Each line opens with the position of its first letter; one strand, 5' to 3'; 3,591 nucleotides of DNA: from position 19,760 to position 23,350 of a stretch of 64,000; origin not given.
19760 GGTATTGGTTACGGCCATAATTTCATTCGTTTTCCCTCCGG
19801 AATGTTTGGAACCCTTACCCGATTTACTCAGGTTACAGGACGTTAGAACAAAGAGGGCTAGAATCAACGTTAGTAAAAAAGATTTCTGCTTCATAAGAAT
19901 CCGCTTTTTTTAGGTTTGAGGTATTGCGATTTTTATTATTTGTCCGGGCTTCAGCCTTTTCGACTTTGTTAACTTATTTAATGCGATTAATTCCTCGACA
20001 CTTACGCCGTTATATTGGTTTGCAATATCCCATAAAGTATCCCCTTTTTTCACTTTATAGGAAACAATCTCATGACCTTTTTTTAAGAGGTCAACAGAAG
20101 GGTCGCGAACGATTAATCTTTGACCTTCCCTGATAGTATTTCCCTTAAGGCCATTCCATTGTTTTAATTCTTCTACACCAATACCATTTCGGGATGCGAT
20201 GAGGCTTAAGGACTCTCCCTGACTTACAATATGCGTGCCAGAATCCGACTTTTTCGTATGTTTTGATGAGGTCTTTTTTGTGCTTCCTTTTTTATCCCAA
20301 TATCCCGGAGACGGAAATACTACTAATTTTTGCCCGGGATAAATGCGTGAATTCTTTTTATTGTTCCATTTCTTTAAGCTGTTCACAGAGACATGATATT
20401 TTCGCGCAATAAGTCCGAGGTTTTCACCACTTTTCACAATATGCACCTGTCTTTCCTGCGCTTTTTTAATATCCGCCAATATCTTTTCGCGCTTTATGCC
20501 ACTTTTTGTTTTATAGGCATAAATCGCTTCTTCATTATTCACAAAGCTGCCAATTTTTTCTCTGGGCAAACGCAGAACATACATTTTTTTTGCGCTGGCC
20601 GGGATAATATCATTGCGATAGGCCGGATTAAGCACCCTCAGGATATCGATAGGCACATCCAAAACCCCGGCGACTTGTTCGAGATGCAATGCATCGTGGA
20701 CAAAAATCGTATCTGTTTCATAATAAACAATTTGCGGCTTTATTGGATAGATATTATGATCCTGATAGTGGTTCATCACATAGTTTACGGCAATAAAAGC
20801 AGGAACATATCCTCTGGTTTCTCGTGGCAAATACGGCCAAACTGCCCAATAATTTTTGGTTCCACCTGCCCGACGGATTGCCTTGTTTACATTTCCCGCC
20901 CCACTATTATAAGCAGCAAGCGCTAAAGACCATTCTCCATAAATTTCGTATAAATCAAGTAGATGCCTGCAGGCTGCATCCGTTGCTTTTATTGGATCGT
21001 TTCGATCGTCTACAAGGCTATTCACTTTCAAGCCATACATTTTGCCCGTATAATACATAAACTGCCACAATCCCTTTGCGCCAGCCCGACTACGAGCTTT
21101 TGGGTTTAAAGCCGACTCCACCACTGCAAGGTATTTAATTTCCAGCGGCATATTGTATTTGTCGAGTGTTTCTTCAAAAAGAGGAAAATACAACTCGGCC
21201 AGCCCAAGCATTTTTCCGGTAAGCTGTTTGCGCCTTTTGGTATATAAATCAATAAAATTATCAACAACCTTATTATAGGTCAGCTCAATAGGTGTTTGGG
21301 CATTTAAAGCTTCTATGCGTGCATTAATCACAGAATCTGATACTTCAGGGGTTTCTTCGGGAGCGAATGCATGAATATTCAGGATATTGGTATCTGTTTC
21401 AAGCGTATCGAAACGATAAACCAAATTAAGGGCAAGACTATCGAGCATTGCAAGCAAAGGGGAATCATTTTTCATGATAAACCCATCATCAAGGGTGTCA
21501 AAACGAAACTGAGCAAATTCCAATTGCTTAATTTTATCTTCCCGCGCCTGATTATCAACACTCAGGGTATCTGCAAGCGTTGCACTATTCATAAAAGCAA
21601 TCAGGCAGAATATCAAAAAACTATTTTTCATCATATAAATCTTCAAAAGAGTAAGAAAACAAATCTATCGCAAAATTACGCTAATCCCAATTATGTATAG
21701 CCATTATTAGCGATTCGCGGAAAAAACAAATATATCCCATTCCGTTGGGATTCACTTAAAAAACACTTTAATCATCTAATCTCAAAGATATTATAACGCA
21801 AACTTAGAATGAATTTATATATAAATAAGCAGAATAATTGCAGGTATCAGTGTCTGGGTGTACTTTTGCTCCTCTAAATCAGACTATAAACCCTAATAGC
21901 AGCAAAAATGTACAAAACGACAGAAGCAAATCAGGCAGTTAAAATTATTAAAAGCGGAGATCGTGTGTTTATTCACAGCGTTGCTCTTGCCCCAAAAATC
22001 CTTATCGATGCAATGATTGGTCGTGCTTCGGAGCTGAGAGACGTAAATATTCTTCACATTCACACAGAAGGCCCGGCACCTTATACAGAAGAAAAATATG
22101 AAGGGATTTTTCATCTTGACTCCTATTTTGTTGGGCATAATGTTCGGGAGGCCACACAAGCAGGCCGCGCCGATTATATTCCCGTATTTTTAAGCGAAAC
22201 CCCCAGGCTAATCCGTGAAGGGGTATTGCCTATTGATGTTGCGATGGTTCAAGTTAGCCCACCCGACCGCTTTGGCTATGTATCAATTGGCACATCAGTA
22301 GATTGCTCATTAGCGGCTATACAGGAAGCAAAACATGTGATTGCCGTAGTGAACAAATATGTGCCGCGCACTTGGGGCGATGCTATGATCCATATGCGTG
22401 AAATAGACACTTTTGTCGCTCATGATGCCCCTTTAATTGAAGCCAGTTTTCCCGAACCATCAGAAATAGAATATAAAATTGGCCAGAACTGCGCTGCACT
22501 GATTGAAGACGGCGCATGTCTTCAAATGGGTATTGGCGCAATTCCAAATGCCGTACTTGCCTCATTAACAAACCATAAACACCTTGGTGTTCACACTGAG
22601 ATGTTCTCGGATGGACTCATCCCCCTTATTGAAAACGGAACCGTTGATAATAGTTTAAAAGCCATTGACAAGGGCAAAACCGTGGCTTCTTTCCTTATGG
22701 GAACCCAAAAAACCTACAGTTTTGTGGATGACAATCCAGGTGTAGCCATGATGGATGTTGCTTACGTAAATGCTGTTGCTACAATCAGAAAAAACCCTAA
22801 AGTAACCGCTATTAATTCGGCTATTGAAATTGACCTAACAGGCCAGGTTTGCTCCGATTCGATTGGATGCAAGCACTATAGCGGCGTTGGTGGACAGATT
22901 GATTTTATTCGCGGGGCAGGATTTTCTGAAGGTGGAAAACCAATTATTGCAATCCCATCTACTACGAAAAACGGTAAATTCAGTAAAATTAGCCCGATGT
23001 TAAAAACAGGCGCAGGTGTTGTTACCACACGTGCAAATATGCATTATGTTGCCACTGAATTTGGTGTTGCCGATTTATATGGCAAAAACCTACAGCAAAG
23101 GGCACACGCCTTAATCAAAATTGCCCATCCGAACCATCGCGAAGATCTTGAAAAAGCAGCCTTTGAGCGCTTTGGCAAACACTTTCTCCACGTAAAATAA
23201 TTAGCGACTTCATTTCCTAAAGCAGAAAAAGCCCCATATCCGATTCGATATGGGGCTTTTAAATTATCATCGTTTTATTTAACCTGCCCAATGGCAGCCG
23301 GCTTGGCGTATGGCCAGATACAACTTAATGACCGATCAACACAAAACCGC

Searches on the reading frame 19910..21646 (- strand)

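Call 54: search_protein_families(library=pfam, proteins=[window:19910-21646:-], max_evalue=0.00001)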
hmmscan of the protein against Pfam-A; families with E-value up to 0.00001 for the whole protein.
window:19910-21646:- (578 aa): 4 families
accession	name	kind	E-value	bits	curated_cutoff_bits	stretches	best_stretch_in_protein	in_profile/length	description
PF01476.26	LysM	-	1.3e-43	147.1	20.9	3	530-573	1-42/43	LysM domain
PF01464.25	SLT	-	3.8e-27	94.6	21.3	1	159-264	6-112/117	Transglycosylase SLT domain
PF23473.1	LysM3_LYK4_5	-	1e-06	29.2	29.3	0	528-562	3-36/48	LYK4/5 LysM3 domain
PF23577.1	LysM_RLK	-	7.4e-06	26.3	27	0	530-554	3-25/44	LysM domain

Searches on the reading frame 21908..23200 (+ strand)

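Call 54: search_protein_families(library=pfam, proteins=[window:21908-23200:+], max_evalue=0.00001)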
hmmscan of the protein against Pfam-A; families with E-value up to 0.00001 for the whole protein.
window:21908-23200:+ (430 aa): 2 families
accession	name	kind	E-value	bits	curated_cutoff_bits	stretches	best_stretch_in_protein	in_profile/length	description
PF13336.12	AcetylCoA_hyd_C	-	4.8e-64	215.4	23.7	1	265-418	1-154/154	Acetyl-CoA hydrolase/transferase C-terminal domain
PF02550.21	AcetylCoA_hydro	-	2.5e-23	83.6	24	1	6-173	11-190/198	Acetyl-CoA hydrolase/transferase N-terminal domain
